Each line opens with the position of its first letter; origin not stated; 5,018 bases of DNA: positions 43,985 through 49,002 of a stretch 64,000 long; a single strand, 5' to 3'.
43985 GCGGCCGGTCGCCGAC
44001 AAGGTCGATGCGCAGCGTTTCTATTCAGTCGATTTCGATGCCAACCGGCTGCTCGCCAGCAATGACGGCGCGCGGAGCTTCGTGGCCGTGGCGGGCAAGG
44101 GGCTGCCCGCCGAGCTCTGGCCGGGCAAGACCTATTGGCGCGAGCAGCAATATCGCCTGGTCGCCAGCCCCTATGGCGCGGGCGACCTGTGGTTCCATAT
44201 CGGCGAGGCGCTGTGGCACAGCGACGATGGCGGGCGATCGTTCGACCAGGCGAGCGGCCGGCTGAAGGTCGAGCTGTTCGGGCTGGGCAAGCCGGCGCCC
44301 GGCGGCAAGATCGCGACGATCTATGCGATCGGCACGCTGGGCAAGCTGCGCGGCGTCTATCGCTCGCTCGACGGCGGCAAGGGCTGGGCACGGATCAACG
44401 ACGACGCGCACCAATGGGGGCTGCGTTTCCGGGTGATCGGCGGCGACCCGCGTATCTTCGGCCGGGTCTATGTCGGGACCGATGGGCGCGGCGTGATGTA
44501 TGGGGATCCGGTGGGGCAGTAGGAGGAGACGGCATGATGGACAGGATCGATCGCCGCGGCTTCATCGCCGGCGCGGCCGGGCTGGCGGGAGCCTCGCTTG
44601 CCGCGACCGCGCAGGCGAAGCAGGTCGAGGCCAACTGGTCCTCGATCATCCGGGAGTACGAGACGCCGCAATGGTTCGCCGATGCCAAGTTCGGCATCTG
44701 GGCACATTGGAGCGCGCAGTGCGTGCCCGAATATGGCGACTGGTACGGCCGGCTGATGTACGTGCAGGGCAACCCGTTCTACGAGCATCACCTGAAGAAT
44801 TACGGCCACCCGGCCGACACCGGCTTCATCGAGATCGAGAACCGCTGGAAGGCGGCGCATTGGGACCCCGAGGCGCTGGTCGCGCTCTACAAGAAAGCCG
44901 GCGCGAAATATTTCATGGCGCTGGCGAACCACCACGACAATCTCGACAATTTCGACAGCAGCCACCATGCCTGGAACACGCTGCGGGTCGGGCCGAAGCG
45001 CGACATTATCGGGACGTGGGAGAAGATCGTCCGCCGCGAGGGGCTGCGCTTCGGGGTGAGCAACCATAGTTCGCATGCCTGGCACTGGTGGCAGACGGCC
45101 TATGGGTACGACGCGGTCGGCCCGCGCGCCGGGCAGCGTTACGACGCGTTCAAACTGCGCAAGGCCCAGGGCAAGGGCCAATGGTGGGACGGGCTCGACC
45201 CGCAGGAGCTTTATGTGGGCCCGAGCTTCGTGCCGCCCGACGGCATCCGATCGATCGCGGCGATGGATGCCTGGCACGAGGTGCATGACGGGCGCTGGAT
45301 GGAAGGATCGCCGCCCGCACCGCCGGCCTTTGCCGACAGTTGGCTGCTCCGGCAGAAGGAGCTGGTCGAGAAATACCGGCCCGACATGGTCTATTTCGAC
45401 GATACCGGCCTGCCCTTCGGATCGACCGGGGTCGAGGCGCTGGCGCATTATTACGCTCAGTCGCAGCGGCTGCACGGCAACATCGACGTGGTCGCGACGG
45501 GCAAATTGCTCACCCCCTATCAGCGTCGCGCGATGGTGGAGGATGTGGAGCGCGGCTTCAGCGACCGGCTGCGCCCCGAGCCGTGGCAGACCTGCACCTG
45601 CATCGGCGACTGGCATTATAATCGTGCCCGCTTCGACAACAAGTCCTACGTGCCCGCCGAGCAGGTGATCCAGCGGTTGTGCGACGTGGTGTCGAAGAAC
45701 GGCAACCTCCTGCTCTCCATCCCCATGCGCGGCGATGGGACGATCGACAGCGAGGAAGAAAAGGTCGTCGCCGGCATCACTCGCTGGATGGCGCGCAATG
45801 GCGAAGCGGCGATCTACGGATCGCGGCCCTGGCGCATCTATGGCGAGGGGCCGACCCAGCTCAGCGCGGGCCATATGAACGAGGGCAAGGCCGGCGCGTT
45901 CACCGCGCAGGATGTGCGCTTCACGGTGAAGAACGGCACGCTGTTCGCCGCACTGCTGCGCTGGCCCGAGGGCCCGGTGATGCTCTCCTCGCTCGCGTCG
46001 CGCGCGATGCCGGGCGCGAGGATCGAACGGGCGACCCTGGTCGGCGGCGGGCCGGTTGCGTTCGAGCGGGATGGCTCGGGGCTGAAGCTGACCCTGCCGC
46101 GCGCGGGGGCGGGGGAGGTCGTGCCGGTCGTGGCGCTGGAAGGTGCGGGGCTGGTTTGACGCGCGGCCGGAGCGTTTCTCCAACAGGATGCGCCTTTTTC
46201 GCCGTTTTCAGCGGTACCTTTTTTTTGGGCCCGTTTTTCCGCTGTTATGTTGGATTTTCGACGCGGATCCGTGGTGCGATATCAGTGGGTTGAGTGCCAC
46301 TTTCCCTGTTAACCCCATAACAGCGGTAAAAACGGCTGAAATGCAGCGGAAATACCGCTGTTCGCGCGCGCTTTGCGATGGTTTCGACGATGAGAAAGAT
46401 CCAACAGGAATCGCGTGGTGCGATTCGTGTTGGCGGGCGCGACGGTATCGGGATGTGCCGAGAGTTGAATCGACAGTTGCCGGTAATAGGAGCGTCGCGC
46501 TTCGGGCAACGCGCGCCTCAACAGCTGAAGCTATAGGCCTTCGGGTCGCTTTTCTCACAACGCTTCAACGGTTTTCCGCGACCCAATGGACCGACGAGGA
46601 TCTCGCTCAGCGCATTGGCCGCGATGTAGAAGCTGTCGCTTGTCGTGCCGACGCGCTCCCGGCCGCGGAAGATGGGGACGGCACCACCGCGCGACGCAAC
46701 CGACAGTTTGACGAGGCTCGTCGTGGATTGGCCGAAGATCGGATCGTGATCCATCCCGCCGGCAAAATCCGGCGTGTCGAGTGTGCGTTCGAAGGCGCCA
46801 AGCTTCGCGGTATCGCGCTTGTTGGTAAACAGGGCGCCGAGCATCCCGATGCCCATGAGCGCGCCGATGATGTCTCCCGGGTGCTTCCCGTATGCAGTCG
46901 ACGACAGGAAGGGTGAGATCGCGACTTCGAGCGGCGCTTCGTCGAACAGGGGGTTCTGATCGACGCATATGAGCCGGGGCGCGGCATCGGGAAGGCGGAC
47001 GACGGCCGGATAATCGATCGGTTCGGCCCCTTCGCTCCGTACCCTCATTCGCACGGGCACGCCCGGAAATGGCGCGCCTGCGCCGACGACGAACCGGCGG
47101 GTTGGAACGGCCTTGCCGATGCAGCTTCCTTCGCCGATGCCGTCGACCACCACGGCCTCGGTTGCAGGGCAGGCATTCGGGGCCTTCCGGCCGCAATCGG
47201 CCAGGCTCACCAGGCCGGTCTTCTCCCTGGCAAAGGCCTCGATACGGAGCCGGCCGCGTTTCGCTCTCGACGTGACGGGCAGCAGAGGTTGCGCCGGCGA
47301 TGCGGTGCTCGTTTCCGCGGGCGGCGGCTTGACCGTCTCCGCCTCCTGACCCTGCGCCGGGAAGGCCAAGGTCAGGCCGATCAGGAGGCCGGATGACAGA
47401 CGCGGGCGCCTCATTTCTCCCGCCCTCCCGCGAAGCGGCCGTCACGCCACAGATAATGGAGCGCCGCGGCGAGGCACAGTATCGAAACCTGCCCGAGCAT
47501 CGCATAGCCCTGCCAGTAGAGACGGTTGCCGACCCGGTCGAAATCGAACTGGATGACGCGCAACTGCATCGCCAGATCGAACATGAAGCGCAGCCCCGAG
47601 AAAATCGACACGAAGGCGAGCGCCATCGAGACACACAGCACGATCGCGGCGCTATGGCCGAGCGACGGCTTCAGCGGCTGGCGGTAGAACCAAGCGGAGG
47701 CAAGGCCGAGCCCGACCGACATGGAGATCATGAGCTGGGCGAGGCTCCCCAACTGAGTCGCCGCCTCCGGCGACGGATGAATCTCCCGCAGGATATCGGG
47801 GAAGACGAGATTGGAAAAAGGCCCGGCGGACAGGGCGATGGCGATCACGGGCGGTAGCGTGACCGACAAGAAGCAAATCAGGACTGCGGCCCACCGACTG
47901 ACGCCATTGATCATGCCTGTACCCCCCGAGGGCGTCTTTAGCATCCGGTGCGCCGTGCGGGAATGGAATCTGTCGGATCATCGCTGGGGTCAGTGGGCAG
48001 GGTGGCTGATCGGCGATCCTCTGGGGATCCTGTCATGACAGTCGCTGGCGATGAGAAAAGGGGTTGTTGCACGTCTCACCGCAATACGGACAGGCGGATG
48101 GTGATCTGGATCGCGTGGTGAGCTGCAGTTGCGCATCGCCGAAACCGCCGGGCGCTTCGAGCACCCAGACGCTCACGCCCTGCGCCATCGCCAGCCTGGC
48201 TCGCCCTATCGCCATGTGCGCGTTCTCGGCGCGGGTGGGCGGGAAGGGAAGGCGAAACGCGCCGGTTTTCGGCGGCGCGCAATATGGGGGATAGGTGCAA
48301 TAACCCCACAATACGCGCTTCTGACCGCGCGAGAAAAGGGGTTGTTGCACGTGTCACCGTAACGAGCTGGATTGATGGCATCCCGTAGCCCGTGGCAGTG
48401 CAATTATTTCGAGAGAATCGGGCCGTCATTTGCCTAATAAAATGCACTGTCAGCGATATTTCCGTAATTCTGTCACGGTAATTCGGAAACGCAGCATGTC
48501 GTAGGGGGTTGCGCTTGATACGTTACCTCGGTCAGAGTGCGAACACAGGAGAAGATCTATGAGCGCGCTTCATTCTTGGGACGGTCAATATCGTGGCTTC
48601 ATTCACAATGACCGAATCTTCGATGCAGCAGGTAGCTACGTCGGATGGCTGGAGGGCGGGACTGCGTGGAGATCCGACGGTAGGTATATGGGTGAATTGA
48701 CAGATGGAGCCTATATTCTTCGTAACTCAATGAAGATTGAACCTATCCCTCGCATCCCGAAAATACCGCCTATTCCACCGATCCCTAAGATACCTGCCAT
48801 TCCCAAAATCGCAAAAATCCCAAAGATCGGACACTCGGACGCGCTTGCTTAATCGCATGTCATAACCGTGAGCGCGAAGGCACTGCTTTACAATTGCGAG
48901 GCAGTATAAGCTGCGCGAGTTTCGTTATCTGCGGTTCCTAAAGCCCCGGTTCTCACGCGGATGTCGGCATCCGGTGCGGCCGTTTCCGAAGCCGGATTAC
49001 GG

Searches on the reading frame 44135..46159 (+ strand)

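Call 91: search_protein_families(library=pfam, proteins=[window:44135-46159:+], max_evalue=0.01)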
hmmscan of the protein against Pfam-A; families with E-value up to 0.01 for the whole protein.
window:44135-46159:+ (674 aa): 2 families
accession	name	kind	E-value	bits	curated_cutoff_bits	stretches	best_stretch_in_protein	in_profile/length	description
PF01120.23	Alpha_L_fucos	-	7.5e-82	276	25.2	1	156-557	6-345/345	Alpha-L-fucosidase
PF16757.11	Fucosidase_C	-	0.0011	19.9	25.6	1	591-656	6-71/88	Alpha-L-fucosidase C-terminal domain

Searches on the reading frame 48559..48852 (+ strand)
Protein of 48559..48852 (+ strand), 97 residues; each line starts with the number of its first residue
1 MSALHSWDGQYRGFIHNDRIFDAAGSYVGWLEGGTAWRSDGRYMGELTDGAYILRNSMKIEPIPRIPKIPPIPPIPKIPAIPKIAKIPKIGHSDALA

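Call 107: search_protein_families(library=pfam, proteins=[window:48559-48852:+], max_evalue=0.01)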
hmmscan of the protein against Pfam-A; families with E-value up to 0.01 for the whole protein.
window:48559-48852:+ (97 aa): 1 family
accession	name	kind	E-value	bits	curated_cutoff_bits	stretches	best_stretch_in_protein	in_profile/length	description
PF21784.3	Bflower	-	3.5e-13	50.4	25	1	3-83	19-101/116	4-fold beta flower protein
